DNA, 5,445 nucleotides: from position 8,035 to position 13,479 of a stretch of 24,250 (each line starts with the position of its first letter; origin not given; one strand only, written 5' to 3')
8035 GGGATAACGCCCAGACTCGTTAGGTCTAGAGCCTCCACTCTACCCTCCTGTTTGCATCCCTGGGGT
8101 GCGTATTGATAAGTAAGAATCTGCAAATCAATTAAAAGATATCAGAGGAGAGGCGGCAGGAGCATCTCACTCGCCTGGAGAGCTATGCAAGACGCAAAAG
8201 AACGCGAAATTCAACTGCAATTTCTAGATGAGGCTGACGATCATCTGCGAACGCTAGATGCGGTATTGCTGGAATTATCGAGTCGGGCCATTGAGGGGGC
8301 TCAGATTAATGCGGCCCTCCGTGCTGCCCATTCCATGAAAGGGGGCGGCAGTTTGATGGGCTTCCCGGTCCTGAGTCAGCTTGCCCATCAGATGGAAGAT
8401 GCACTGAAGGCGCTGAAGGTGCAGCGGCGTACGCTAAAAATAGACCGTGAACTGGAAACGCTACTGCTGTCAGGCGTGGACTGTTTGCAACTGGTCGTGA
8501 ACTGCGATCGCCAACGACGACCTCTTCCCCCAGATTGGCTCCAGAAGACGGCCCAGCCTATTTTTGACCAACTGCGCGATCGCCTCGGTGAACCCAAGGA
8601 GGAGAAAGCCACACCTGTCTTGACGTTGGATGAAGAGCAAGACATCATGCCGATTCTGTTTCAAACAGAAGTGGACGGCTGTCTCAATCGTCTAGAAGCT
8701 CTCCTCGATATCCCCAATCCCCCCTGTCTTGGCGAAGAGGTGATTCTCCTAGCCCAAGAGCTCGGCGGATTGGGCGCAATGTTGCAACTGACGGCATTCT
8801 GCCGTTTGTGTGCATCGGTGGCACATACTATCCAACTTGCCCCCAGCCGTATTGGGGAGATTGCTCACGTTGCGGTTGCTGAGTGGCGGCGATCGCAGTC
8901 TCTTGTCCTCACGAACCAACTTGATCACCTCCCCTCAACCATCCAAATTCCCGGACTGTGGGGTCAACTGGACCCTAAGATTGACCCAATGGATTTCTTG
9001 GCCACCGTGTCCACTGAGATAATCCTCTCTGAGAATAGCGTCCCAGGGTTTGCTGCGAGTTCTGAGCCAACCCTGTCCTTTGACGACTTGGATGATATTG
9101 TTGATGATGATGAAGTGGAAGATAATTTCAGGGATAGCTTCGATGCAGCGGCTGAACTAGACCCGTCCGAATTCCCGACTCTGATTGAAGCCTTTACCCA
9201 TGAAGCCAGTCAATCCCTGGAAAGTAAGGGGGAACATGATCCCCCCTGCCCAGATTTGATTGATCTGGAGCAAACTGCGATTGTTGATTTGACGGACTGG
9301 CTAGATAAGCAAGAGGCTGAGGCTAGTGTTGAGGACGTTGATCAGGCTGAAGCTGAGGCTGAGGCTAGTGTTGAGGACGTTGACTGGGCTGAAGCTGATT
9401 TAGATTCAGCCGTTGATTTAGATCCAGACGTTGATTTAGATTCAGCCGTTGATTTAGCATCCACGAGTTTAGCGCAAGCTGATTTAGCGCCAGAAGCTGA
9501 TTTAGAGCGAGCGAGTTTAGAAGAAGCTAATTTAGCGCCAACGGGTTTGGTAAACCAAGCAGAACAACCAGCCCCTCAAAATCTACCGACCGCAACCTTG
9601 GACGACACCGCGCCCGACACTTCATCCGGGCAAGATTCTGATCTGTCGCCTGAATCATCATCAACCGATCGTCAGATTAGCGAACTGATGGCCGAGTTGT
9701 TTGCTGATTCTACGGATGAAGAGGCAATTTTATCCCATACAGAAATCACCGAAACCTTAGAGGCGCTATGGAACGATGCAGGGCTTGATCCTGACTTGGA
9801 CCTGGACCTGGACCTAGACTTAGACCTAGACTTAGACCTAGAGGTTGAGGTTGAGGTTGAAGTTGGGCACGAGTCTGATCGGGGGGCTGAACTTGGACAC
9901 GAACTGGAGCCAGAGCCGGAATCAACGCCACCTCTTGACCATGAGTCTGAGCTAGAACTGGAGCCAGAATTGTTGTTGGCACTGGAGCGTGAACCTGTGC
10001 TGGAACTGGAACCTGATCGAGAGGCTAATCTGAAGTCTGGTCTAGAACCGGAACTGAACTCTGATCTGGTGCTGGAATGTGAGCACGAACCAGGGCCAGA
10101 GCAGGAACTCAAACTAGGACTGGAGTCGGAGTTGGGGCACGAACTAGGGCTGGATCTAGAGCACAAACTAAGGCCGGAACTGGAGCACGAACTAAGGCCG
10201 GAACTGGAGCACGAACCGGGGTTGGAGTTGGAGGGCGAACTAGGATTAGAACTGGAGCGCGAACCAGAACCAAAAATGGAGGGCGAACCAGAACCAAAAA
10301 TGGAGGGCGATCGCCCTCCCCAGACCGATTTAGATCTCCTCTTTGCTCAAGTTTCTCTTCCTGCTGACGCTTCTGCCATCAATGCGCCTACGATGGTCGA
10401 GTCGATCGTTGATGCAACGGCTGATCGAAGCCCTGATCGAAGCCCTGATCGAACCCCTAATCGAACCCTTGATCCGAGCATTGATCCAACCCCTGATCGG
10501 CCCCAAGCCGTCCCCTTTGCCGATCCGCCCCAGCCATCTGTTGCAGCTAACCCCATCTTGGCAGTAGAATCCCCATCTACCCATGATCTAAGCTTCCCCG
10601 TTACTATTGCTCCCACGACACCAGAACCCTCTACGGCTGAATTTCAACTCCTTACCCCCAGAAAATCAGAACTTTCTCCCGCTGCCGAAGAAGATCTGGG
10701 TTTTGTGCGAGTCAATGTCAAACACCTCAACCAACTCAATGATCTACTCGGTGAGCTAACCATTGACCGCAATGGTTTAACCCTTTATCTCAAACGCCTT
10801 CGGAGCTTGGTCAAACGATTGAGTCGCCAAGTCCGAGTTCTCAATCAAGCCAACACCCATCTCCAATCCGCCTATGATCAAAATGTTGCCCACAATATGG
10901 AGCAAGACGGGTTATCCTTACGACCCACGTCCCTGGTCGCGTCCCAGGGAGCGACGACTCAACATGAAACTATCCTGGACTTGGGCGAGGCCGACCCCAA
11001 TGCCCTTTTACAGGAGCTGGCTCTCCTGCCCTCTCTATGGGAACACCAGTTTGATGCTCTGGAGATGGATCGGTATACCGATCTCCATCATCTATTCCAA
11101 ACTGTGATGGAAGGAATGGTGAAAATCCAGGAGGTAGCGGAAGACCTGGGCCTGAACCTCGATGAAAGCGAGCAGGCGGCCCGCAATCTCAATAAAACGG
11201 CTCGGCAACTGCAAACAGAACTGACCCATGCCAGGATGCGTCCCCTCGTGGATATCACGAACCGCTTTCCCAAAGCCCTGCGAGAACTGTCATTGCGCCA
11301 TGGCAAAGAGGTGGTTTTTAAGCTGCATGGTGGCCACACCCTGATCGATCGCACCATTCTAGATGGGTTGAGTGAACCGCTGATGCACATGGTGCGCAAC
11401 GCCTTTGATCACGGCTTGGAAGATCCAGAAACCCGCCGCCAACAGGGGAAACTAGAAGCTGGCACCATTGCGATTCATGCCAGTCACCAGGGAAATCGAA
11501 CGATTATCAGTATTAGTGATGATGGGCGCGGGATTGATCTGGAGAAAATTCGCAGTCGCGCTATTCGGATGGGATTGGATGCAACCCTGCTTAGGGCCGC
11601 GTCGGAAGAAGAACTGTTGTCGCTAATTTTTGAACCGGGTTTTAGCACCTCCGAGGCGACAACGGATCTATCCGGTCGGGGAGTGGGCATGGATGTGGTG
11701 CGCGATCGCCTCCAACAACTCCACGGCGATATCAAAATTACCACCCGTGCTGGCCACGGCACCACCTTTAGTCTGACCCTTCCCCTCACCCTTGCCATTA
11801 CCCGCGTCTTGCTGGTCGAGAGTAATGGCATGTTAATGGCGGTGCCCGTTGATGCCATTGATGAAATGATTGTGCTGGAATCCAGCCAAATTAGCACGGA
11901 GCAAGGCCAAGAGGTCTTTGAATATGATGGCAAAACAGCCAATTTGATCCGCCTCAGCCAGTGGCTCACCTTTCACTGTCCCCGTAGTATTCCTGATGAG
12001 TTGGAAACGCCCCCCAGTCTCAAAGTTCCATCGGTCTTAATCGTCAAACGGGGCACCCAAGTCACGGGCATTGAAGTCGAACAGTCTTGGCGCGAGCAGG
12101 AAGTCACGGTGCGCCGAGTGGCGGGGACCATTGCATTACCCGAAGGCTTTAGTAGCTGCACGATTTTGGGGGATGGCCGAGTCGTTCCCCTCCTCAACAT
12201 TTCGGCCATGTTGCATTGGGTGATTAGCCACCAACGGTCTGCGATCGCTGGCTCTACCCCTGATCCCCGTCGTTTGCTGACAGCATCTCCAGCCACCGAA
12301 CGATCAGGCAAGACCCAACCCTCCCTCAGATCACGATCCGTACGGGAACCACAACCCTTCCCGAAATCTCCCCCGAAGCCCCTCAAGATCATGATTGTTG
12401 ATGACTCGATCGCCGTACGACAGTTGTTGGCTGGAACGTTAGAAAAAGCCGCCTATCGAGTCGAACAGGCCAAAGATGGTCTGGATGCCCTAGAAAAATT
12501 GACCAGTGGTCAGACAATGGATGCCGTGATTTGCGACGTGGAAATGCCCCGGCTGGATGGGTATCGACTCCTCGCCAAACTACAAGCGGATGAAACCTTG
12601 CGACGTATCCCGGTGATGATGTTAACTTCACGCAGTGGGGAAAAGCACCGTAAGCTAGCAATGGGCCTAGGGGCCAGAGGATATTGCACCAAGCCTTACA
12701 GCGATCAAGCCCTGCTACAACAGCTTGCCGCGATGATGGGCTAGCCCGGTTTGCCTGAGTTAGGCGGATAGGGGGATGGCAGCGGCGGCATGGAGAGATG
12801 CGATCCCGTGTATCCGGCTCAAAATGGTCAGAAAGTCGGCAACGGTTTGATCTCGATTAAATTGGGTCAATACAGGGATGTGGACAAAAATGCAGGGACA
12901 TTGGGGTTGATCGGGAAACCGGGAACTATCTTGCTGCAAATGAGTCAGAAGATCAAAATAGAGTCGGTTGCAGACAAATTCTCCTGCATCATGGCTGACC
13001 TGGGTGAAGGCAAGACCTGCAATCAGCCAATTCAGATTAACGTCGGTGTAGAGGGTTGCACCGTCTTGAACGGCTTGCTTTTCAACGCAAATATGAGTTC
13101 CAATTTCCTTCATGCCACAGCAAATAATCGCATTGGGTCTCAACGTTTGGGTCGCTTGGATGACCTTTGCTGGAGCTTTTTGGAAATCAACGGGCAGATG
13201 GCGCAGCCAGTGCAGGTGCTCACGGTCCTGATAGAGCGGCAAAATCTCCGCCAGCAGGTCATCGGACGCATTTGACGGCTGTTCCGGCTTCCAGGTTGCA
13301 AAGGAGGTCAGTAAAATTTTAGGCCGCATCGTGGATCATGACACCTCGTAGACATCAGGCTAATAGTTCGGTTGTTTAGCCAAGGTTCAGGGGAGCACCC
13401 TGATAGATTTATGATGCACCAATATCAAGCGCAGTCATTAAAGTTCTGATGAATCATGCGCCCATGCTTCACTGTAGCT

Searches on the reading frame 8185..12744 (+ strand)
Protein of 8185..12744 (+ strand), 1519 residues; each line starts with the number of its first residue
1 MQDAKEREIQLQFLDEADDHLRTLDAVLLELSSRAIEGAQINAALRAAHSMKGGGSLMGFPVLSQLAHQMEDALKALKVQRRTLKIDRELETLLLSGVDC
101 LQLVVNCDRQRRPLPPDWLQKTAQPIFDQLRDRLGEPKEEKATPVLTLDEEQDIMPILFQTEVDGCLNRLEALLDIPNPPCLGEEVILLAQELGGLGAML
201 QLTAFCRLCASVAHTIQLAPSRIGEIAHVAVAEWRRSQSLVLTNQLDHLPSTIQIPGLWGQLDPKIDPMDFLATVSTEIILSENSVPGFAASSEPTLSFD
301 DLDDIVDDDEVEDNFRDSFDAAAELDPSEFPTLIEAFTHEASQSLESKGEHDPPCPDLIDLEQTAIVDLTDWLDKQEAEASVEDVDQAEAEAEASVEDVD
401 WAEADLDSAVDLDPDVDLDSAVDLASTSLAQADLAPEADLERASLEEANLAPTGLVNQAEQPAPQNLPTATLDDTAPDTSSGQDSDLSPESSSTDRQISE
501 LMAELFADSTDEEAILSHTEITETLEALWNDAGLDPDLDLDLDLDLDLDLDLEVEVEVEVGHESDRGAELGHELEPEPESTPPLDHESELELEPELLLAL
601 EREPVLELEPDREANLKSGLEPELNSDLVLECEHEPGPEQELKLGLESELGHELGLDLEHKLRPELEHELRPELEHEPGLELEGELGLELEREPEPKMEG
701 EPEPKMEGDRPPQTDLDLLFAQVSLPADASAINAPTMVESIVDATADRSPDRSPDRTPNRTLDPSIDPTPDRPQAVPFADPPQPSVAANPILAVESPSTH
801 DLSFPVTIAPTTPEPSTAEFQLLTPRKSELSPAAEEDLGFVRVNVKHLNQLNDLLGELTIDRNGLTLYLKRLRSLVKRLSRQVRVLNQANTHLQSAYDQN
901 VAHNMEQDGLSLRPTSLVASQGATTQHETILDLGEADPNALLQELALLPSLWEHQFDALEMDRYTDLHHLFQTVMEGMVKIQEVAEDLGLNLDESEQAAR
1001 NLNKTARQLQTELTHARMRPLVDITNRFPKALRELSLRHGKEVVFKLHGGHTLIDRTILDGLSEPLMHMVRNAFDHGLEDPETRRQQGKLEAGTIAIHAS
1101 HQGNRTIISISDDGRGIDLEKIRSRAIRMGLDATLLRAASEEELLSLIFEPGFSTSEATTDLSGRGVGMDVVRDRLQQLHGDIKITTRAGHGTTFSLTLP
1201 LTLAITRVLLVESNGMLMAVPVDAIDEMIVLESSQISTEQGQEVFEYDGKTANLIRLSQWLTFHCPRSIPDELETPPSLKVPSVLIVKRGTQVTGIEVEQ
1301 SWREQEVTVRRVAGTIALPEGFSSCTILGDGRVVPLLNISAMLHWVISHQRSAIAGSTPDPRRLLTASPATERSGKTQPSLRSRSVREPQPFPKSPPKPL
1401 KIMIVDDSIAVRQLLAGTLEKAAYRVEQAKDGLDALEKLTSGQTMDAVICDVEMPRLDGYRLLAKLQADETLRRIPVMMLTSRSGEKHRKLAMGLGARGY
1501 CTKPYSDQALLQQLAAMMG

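Call 67: search_protein_families(library=pfam, proteins=[window:8185-12744:+], max_evalue=0.001)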
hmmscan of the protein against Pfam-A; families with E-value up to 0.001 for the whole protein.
window:8185-12744:+ (1519 aa): 5 families
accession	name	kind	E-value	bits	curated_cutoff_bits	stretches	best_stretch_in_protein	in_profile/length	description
PF00072.30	Response_reg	-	2.5e-24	86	30.2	1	1402-1514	1-110/111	Response regulator receiver domain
PF02518.31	HATPase_c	-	1.5e-19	70.9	26.4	1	1063-1202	3-110/111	Histidine kinase-, DNA gyrase B-, and HSP90-like ATPase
PF01584.24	CheW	-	3.4e-16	59.6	23.5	1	1208-1344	2-135/138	CheW-like domain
PF01627.28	Hpt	-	2.8e-12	47.1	24.6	1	12-89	5-69/84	Hpt domain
PF02895.20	H-kinase_dim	-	5.2e-05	24.1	23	1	841-896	4-64/68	Signal transducing histidine kinase, homodimeric domain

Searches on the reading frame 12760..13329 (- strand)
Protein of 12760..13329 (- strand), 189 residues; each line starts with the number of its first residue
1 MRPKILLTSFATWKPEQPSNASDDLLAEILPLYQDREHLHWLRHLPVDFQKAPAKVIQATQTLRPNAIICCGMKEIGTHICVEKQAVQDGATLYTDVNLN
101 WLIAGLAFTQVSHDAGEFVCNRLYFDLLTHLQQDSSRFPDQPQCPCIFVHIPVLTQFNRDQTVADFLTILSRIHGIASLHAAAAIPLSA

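Call 67: search_protein_families(library=pfam, proteins=[window:12760-13329:-], max_evalue=0.001)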
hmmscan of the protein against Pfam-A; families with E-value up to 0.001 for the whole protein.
window:12760-13329:- (189 aa): 1 family
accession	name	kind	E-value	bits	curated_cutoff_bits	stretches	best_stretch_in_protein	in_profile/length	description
PF01470.22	Peptidase_C15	-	1.4e-08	35.4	22.7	0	109-162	131-178/204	Pyroglutamyl peptidase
